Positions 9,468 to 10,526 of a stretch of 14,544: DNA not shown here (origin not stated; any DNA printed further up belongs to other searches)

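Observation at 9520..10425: Low-GC insert of about 0.9 kb carrying a single orphan membrane-anchored PDZ protein, wedged between two convergent native genes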

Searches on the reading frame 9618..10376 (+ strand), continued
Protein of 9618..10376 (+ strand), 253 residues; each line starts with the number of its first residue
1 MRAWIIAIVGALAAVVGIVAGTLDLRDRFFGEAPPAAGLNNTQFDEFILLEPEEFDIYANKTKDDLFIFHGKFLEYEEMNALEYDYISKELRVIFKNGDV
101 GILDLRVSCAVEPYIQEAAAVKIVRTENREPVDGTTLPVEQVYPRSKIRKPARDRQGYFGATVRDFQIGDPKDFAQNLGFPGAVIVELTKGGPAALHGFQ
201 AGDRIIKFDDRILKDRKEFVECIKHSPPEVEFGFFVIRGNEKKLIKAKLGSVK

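Call 44: find_encoding_contigs(protein=P0005, flank=8000, max_places=2)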
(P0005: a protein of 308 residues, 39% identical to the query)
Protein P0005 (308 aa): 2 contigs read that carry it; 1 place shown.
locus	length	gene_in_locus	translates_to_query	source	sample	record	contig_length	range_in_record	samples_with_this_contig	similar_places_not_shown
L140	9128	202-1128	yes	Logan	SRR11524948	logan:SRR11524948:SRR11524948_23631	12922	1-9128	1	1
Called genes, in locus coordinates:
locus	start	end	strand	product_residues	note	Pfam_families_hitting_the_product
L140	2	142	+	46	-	?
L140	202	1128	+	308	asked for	PF01582:TIR (weak), PF13676:TIR_2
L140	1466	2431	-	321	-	PF24827:AstE_AspA_cat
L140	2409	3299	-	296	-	PF18030:Rimk_N, PF02655:ATP-grasp_3, PF02955:GSH-S_ATP, PF08443:RimK, PF14397:ATPgrasp_ST (faint)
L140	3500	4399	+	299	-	-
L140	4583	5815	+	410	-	-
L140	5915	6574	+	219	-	-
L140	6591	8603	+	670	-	PF00890:FAD_binding_2, PF01266:DAO (faint), PF03486:HI0933_like (faint), PF07992:Pyr_redox_2 (faint), PF02910:Succ_DH_flav_C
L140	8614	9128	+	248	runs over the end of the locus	PF13085:Fer2_3, PF12838:Fer4_7, PF13183:Fer4_8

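Call 46: search_protein_families(library=padloc, proteins=[window:9618-10376:+, P0002, P0005, P0014, P0008, P0004, P0105, P0030, P0057, P0108], max_evalue=0.01)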
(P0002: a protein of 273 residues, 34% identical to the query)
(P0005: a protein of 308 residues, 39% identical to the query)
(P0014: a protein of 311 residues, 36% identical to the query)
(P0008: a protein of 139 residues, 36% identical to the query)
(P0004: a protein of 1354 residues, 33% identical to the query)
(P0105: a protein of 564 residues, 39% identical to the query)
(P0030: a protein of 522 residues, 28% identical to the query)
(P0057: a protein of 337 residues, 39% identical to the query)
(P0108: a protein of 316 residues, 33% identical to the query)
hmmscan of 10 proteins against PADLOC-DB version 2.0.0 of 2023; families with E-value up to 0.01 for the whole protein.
window:9618-10376:+ (253 aa): 0 families

P0002 (273 aa): 0 families

P0005 (308 aa): 7 families
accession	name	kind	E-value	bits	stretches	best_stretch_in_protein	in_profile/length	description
PDLC02403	Aga_TIR-PNTD1-PNTD2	-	3.3e-11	40.9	1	2-172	6-167/443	Class I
PDLC02421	Aga_TIR-PNTD1-PNTD2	-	1.4e-10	38.9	1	2-171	7-167/430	Class I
PDLC02012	SAVED5--SAVED_TIR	-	7.4e-10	36.5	1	1-141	16-138/404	-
PDLC05062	PDC-S66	-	6.5e-06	23.8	1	1-77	151-227/282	-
PDLC02400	Aga_TIR-PNTD1-PNTD2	-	0.00067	16.1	1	31-161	220-346/639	Class I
PDLC00420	ThsB1|ThsB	-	0.0027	14.9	1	2-92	5-98/319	TIR-like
PDLC02416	Aga_REase-TIR-PNTD1-PNTD2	-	0.0055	13.4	1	4-133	161-283/572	Class I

P0014 (311 aa): 5 families
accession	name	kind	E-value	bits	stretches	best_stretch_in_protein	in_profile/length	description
PDLC02421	Aga_TIR-PNTD1-PNTD2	-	2e-08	31.8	1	4-117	6-116/430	Class I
PDLC02012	SAVED5--SAVED_TIR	-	1.5e-07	28.9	1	4-80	16-92/404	-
PDLC02403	Aga_TIR-PNTD1-PNTD2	-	1.2e-06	25.9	1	20-118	22-116/443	Class I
PDLC05062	PDC-S66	-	1.4e-06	26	1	4-83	151-230/282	-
PDLC00417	ThsB1|ThsB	-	0.00011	19.9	1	4-86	169-251/303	TIR-like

P0008 (139 aa): 0 families

P0004 (1354 aa): 1 family
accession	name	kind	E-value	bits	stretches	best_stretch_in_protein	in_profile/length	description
PDLC04140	mad8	-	1.4e-10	39.2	1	124-452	23-242/314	mads_8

P0105 (564 aa): 0 families

P0030 (522 aa): 0 families

P0057 (337 aa): 3 families
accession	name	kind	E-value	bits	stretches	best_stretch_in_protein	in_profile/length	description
PDLC02012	SAVED5--SAVED_TIR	-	5.3e-07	27.1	1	4-130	16-146/404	-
PDLC02421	Aga_TIR-PNTD1-PNTD2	-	0.00063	17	1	3-112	5-112/430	Class I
PDLC00417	ThsB1|ThsB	-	0.0023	15.5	1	3-93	168-258/303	TIR-like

P0108 (316 aa): 8 families
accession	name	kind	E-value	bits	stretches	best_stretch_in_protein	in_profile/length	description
PDLC02421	Aga_TIR-PNTD1-PNTD2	-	3.7e-12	44.1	1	3-120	5-119/430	Class I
PDLC02403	Aga_TIR-PNTD1-PNTD2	-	1.5e-10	38.7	1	4-117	5-115/443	Class I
PDLC02012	SAVED5--SAVED_TIR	-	1.6e-10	38.7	1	3-85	15-97/404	-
PDLC05062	PDC-S66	-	1.3e-07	29.4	1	4-88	151-234/282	-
PDLC02416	Aga_REase-TIR-PNTD1-PNTD2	-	8.3e-06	22.7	1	14-104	168-250/572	Class I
PDLC02400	Aga_TIR-PNTD1-PNTD2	-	4e-05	20.1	1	35-88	221-274/639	Class I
PDLC00728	Effector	-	0.00046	17.2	1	3-61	11-70/432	TIR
PDLC00417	ThsB1|ThsB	-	0.0086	13.6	0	4-80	169-245/303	TIR-like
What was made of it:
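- On Known anti-phage defence systems (PADLOC-DB 2.0): Only the TIR or T4CP parts of fused relatives match (call 46).
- Closest known: Bacterial defence TIR proteins with C-terminal sensor domains. Different: The beta domain is not SAVED, PNTD or any domain in PADLOC (call 46).
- The TIR parts match pAgo-TIR, SAVED-TIR and ThsB models (call 46). No PADLOC model matches the protein (call 46).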

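Call 47: search_protein_families(library=phrogs, proteins=[window:9618-10376:+, P0002, P0005, P0014, P0008, P0105, P0030, P0016], max_evalue=0.01)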
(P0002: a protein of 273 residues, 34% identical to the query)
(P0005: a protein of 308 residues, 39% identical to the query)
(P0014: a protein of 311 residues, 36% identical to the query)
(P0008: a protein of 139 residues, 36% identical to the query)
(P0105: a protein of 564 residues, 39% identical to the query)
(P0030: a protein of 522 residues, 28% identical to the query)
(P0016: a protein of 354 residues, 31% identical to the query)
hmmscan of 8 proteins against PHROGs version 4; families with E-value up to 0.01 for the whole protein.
window:9618-10376:+ (253 aa): 1 family
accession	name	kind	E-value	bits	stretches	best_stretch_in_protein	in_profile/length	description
phrog_11383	-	unknown function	8e-05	23.2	1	148-250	356-455/462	-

P0002 (273 aa): 1 family
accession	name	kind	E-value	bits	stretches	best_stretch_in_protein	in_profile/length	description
phrog_11383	-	unknown function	1.3e-07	32.4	1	172-266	358-451/462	-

P0005 (308 aa): 1 family
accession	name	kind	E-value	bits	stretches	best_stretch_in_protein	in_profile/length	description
phrog_24215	-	unknown function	3.1e-06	28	1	9-81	81-151/200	-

P0014 (311 aa): 2 families
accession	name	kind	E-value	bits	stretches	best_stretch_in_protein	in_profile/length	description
phrog_24215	-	unknown function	4.1e-13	50.4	1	4-104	73-169/200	-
phrog_9211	-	unknown function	0.00052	20.4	1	4-84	135-215/268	-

P0008 (139 aa): 0 families

P0105 (564 aa): 0 families

P0030 (522 aa): 1 family
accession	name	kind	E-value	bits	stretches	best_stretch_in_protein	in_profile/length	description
phrog_11383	-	unknown function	3.9e-10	40.7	1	430-522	364-454/462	-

P0016 (354 aa): 1 family
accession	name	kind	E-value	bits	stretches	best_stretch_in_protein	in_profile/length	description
phrog_11383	-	unknown function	2.3e-08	34.9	1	278-344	382-449/462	-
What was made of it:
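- On Phage protein families (PHROGs v4): The standalone domain protein gives no hit (call 47).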

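Call 64: predict_structure(alignment_id=A4)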
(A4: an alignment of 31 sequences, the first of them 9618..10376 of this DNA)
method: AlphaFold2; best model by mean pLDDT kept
length: 253 residues; sequences in the alignment: 31
mean_pLDDT: 85.5   pTM: 0.67
mean pLDDT of the five models: 85.5, 84.9, 84.7, 84.7, 82.2
residues with pLDDT >= 90: 157; 70-90: 47; 50-70: 45; < 50: 4
segments of 3 or more residues with pLDDT < 50: 38-40
pLDDT, mean of each block of 10 residues (from residue 1): 64 58 53 52 83 95 94 98 91 96 88 92 97 98 75 87 88 67 96 98 93 91 92 94 96 85
secondary structure, 60 per line:
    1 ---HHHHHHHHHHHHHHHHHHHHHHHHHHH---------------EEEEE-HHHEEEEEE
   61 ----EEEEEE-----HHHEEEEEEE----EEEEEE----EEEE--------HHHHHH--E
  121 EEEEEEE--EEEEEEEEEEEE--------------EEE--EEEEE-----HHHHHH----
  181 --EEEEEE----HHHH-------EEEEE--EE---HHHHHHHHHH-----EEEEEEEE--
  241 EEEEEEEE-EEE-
elements in order: H4-30 E46-50 E55-60 E65-70 E79-85 E90-95 E100-103 H112-117 E120-127 E130-141 E156-158 E161-165 H171-176 E183-188 H193-196 E204-208 H216-225 E231-238 E241-248 E250-252
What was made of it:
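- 9627..9707 (+): N-terminal transmembrane anchor (aa 4-30). Helix 4-30 in the model (call 64).
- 9708..9752 (+): Low-confidence linker (aa 31-45, Pro/Ala/Gly-rich). pLDDT 52-53 in this stretch (call 64).
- TM 4-30, beta domain 46-141 and PDZ 156-252 at pLDDT 85.5 (call 64).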

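Call 66: search_solved_structures(query=window:9618-10376:+, max_evalue=0.01, show_alignments=2)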
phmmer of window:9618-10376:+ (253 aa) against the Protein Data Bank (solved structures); distinct sequences matched with E-value up to 0.01: 4.
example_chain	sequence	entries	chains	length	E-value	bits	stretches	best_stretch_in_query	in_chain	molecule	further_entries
22kg_A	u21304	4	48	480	3.1e-12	49.5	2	146-252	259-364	Probable periplasmic serine endoprotease DegP-like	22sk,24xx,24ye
6z05_A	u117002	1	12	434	0.0036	19.8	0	148-216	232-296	DegQ family serine endoprotease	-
7xs0_A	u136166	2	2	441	0.0058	19.1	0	147-244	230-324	Periplasmic serine endoprotease DegP-like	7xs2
5y2d_A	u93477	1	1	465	0.0067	18.9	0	147-244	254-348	Periplasmic serine endoprotease DegP-like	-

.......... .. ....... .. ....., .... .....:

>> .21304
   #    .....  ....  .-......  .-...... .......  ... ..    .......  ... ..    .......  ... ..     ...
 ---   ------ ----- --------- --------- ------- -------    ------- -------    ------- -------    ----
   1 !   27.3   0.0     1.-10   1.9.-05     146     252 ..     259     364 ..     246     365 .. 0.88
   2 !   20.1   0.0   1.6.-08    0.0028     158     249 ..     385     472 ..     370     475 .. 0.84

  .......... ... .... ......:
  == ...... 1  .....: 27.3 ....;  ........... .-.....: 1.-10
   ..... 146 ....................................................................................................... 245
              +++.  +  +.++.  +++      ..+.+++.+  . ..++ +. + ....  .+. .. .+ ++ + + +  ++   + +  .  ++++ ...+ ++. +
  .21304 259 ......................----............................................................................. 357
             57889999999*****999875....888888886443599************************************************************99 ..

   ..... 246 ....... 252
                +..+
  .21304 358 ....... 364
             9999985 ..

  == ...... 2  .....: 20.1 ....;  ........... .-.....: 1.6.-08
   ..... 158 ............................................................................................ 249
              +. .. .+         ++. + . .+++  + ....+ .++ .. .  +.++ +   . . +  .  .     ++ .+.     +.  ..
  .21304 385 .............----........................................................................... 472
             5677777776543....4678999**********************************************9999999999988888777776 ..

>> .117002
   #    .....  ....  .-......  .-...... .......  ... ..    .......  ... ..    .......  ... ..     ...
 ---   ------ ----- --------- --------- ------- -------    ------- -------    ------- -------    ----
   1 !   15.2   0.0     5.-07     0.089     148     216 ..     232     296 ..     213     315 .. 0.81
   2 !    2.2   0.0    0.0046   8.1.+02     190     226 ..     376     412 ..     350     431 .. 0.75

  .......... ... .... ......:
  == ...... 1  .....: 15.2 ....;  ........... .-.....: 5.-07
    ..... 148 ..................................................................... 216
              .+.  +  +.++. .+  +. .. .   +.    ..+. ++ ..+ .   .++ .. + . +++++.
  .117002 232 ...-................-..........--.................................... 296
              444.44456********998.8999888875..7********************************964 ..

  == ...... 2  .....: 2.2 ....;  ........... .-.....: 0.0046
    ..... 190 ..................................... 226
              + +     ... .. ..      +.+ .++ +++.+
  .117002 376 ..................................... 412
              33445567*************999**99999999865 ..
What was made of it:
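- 10083..10373 (+): HtrA/DegP-type PDZ domain (aa 156-252). The carboxylate-binding loop G-Y-F-G-A lies at aa 157-161. It contains Cys222. DegP-like PDZ1, E 3e-12 (call 66).
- On HtrA/DegP/DegS serine proteases (S1C): The PDB match covers aa 146-252 only (call 66).
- The PDB sequence match stops at aa 146 (call 66).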

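Call 67: fold_search(model_id=the predicted structure, library=pdb)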
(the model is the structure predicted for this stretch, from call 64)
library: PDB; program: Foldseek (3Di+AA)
matches with E <= 10: 959; with E <= 0.001: 134
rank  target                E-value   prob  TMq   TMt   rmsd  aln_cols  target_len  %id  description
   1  8k2y_B                6.7e-07  1.00  0.34  0.30   3.2        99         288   18  Crystal structure of MucD (released 2023-11-29)
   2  3pv2_D                7.1e-07  1.00  0.35  0.24  13.2       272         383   14  Structure of Legionella fallonii DegQ (wt) (released 2011-06-15)
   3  7co5_B                8.4e-07  1.00  0.35  0.28   9.8       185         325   16  HtrA-type protease AlgW with decapeptide (released 2021-03-10)
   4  3stj_A                1.2e-06  1.00  0.35  0.30   8.8       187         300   14  Crystal structure of the protease + PDZ1 domain of DegQ from Escherichia coli (released 2011-07-27)
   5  3pv5_C                1.3e-06  1.00  0.33  0.23  10.7       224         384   13  Structure of Legionella fallonii DegQ (N189G/P190G variant) (released 2011-06-15)
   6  7xs0_A                1.6e-06  1.00  0.34  0.23   1.8        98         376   23  Trimer structure of HtrA from Helicobacter pylori bound with a tripeptide (released 2023-05-17)
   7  3gdv_C                1.9e-06  1.00  0.34  0.29   9.9       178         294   17  Crystal structure of DegS H198P/D320A mutant modified by DFP and in complex with YQF peptide (released 2009-03-31)
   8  1y8t_A                2.3e-06  1.00  0.35  0.32   8.7       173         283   16  Crystal Structure of RV0983 from Mycobacterium tuberculosis- Proteolytically active form (released 2005-01-18)
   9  3pv2_C                2.7e-06  1.00  0.32  0.22   3.9       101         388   23  Structure of Legionella fallonii DegQ (wt) (released 2011-06-15)
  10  7co7_D                2.7e-06  1.00  0.34  0.27  10.2       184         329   16  HtrA-type protease AlgWS227A with decapeptide (released 2021-03-10)
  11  3gdu_C                2.7e-06  1.00  0.33  0.29  10.3       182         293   18  Crystal structure of DegS H198P/D320A mutant modified by DFP and in complex with YRF peptide (released 2009-03-31)
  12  3pv5_B                2.9e-06  1.00  0.32  0.22   3.9       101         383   23  Structure of Legionella fallonii DegQ (N189G/P190G variant) (released 2011-06-15)
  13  2z9i_A                3.2e-06  1.00  0.34  0.30   9.8       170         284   17  Crystal structure of RV0983 from Mycobacterium tuberculosis- Proteolytically active form (released 2008-06-10)
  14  5zvj                  3.2e-06  1.00  0.33  0.28  10.6       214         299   12  Crystal structure of HtrA1 from Mycobacterium tuberculosis (released 2018-09-05)
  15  3pv5_A                3.8e-06  1.00  0.32  0.21   3.8       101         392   23  Structure of Legionella fallonii DegQ (N189G/P190G variant) (released 2011-06-15)
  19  3pv2_B                4.6e-06  1.00  0.33  0.22   3.8       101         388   23  Structure of Legionella fallonii DegQ (wt) (released 2011-06-15)
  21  4rqy_B                5.2e-06  1.00  0.33  0.29   1.7       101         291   23  RE-REFINED STRUCTURE OF 1TE0 - STRUCTURAL ANALYSIS of DEGS, A STRESS SENSOR OF THE BACTERIAL PERIPLASM (released 2015-03-11)
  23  4rqy_A                5.8e-06  1.00  0.34  0.29   9.4       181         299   17  RE-REFINED STRUCTURE OF 1TE0 - STRUCTURAL ANALYSIS of DEGS, A STRESS SENSOR OF THE BACTERIAL PERIPLASM (released 2015-03-11)
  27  3pv2_A                7.8e-06  1.00  0.33  0.22   3.8       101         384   23  Structure of Legionella fallonii DegQ (wt) (released 2011-06-15)
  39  8k2y_A                2.0e-05  1.00  0.34  0.30   3.2       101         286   23  Crystal structure of MucD (released 2023-11-29)
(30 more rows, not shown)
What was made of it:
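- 10083..10373 (+): Foldseek rmsd 1.7-3.9 A to DegS, HtrA, DegQ and MucD PDZs (call 67).
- On PDZ domain (Pfam PF13180 PDZ_2 / HtrA-type PDZ): Foldseek gives rmsd 1.7-3.9 A over about 100 columns to DegS (4rqy), H. pylori HtrA (7xs0), DegQ (3pv2) and MucD (8k2y), probability 1.00 (call 67).
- Some Foldseek alignments to HtrA proteases extend to 170-280 columns (call 67).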
